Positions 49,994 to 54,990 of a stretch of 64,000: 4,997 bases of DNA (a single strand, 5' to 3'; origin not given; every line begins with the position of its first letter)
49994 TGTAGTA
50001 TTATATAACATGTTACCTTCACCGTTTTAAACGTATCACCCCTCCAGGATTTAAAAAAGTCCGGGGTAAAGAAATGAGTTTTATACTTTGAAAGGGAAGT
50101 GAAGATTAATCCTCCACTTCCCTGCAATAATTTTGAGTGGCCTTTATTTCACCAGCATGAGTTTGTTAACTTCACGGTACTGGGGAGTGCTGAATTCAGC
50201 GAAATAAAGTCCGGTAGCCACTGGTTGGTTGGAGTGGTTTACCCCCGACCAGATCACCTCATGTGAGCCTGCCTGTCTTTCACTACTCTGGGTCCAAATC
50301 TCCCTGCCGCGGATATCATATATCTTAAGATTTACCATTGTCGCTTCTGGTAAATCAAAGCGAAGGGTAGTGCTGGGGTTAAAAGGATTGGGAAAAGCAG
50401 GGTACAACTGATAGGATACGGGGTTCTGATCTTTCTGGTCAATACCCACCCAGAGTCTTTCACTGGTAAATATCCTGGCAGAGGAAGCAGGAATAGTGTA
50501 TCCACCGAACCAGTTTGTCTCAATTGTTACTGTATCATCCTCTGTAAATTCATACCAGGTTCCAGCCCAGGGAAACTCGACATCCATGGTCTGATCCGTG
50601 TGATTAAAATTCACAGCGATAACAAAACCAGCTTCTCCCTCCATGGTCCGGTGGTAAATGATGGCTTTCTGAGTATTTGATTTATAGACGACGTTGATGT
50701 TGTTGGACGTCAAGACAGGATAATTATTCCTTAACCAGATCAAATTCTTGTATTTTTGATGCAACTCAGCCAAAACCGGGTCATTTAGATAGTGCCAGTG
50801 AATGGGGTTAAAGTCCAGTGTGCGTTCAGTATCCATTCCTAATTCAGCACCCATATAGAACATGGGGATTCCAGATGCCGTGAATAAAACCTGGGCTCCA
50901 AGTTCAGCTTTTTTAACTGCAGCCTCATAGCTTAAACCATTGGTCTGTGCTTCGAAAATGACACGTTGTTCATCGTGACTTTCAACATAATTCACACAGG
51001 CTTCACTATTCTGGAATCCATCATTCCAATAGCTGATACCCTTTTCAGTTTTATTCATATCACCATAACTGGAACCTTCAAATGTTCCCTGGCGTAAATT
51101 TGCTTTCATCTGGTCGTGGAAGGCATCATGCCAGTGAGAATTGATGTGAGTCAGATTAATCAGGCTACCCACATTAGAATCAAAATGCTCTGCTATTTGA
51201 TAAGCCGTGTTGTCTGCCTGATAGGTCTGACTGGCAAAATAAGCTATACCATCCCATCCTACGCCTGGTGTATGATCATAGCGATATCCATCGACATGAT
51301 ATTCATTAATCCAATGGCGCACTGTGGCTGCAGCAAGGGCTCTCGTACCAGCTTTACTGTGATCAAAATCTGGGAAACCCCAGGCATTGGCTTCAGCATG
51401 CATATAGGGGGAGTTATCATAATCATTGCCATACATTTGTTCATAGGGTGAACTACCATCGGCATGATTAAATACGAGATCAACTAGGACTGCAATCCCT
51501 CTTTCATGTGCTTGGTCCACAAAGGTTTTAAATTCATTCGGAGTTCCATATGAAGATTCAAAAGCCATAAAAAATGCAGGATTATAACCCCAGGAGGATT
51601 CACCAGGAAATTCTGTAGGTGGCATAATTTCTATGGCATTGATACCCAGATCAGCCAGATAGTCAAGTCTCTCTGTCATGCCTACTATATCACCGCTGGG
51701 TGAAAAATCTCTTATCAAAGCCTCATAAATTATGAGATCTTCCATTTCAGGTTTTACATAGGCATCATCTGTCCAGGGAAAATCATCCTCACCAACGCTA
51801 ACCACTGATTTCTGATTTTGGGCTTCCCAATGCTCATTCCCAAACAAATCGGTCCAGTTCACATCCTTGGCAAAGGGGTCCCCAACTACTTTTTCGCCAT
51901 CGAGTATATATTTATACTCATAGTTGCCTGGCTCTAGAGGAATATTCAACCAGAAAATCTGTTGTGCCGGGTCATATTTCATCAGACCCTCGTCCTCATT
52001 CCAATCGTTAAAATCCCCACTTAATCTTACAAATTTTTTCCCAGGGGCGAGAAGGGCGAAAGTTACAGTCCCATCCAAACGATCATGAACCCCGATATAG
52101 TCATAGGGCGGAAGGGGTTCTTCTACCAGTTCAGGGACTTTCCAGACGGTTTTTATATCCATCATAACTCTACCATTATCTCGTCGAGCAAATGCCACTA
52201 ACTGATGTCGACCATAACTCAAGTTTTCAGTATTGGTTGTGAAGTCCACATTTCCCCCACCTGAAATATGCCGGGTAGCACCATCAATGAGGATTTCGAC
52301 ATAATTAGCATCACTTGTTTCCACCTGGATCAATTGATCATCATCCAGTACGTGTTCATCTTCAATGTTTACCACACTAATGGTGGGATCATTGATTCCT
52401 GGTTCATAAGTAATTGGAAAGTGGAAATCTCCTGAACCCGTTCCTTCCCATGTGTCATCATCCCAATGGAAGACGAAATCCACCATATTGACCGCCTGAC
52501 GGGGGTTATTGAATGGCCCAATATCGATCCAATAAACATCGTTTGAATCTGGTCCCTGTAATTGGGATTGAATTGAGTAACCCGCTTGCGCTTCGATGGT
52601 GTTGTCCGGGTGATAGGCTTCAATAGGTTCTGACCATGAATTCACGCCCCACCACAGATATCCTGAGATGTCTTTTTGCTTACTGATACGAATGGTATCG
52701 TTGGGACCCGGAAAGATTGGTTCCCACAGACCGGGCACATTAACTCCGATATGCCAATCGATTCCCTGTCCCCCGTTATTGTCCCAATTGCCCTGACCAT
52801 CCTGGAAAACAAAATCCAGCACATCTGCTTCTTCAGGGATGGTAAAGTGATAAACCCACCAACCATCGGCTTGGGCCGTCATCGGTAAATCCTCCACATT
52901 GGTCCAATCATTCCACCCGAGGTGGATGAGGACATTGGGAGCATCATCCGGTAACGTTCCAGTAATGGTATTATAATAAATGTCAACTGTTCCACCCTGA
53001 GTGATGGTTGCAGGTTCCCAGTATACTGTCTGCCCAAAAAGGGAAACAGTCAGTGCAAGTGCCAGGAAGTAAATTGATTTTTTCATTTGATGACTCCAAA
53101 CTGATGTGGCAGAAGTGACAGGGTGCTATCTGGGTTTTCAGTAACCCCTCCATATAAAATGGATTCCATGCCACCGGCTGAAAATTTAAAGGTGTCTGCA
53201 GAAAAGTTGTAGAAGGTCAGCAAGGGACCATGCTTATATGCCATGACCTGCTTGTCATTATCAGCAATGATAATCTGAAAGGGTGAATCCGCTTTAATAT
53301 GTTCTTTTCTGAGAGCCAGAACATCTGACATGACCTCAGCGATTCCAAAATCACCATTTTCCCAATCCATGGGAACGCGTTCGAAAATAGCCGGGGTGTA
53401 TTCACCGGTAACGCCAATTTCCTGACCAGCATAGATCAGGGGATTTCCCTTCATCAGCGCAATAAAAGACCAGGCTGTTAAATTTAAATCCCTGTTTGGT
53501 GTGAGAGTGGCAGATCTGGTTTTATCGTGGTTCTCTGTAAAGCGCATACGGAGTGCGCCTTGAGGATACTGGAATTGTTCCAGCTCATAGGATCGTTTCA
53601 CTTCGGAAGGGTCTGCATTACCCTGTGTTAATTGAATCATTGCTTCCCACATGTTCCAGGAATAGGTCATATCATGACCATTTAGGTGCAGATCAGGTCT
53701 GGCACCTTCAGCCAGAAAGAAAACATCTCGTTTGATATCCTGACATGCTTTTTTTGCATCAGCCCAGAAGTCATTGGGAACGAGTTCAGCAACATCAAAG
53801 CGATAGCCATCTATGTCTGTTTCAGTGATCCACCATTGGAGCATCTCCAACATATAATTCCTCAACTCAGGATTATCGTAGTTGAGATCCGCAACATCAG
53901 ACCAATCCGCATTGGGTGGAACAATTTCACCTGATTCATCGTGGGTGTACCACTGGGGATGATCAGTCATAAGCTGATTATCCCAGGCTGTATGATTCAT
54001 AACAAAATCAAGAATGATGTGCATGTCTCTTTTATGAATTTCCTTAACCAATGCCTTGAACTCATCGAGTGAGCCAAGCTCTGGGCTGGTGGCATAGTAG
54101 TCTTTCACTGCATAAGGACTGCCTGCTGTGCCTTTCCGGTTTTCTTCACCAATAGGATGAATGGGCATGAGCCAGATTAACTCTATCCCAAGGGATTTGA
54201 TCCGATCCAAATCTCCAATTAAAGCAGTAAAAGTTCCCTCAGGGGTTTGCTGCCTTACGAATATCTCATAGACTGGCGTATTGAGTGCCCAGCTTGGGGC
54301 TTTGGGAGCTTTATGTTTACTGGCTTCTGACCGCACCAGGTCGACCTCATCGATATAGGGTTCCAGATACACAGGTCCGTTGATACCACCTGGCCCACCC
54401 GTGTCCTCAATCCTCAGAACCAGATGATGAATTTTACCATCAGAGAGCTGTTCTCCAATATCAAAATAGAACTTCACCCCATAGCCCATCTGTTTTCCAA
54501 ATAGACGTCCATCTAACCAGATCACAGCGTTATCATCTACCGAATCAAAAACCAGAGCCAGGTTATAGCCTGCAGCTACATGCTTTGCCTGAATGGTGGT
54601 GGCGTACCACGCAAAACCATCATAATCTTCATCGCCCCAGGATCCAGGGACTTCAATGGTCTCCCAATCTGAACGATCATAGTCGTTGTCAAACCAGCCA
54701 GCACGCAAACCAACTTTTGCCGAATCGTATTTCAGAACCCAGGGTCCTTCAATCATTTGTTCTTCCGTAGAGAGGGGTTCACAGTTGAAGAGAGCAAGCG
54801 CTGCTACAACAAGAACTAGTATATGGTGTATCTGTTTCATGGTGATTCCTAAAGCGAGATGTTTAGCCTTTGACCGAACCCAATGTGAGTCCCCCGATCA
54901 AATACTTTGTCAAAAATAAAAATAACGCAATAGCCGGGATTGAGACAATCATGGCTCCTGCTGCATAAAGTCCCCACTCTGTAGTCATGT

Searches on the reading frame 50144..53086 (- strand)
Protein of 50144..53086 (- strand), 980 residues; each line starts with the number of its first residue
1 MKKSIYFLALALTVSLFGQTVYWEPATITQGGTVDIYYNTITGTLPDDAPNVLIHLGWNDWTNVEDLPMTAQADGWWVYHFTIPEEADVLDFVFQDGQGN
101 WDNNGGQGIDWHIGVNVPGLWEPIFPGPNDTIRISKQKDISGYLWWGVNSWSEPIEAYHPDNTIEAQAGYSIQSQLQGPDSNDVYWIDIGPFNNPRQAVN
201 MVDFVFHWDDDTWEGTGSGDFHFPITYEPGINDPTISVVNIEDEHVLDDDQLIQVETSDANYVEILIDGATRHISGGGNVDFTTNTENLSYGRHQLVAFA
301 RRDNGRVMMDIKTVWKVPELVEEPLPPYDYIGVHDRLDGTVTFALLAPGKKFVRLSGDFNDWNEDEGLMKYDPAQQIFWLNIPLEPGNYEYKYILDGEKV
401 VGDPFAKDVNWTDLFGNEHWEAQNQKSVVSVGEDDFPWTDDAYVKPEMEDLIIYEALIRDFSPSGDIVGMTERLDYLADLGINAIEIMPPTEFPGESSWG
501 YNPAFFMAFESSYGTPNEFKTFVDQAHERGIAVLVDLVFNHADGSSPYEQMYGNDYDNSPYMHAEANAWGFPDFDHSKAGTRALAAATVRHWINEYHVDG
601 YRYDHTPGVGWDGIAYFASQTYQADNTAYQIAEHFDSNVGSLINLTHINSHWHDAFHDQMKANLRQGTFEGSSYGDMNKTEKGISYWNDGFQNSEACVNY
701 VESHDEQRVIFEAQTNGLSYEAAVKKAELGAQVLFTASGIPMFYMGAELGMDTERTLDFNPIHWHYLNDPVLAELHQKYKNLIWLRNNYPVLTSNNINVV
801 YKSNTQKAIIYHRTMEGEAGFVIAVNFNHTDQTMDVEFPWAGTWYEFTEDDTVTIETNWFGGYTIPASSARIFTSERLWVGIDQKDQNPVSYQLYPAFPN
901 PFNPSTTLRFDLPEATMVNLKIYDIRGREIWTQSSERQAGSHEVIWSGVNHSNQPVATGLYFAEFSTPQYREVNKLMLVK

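Call 66: search_protein_families(library=pfam, proteins=[window:50144-53086:-], max_evalue=0.00001)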
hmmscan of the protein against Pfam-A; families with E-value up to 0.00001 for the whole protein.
window:50144-53086:- (980 aa): 5 families
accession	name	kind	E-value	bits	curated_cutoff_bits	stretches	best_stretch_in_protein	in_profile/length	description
PF00128.31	Alpha-amylase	-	4.5e-30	105.7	22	2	464-546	15-96/446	Alpha amylase, catalytic domain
PF16760.10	CBM53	-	1.1e-12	48.5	27.6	1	34-92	1-57/57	Starch/carbohydrate-binding module (family 53)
PF02922.24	CBM_48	-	3.6e-07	30.9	22.4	0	332-406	3-83/83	Carbohydrate-binding module 48 (Isoamylase N-terminal domain)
PF16561.11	AMPK1_CBM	-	4.7e-07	30.4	26.8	1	351-401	12-59/85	Glycogen recognition site of AMP-activated protein kinase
PF13860.13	FlgD_ig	-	1.6e-06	28.4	27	1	907-961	13-69/79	FlgD Ig-like domain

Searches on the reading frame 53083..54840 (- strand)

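Call 66: search_protein_families(library=pfam, proteins=[window:53083-54840:-], max_evalue=0.00001)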
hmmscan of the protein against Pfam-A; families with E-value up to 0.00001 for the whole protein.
window:53083-54840:- (585 aa): 4 families
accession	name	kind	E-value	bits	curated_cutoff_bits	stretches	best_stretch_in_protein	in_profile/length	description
PF00128.31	Alpha-amylase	-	2.8e-40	139.4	22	2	312-485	152-361/446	Alpha amylase, catalytic domain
PF02837.24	Glyco_hydro_2_N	-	9.5e-09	35.8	28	1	30-137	4-127/169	Glycosyl hydrolases family 2, sugar binding domain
PF14871.12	GHL6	-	3.9e-06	27.5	35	0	254-346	40-128/132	Hypothetical glycosyl hydrolase 6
PF14701.12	hDGE_amylase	-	7.3e-06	25.8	27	0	211-296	28-115/439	Glycogen debranching enzyme, glucanotransferase domain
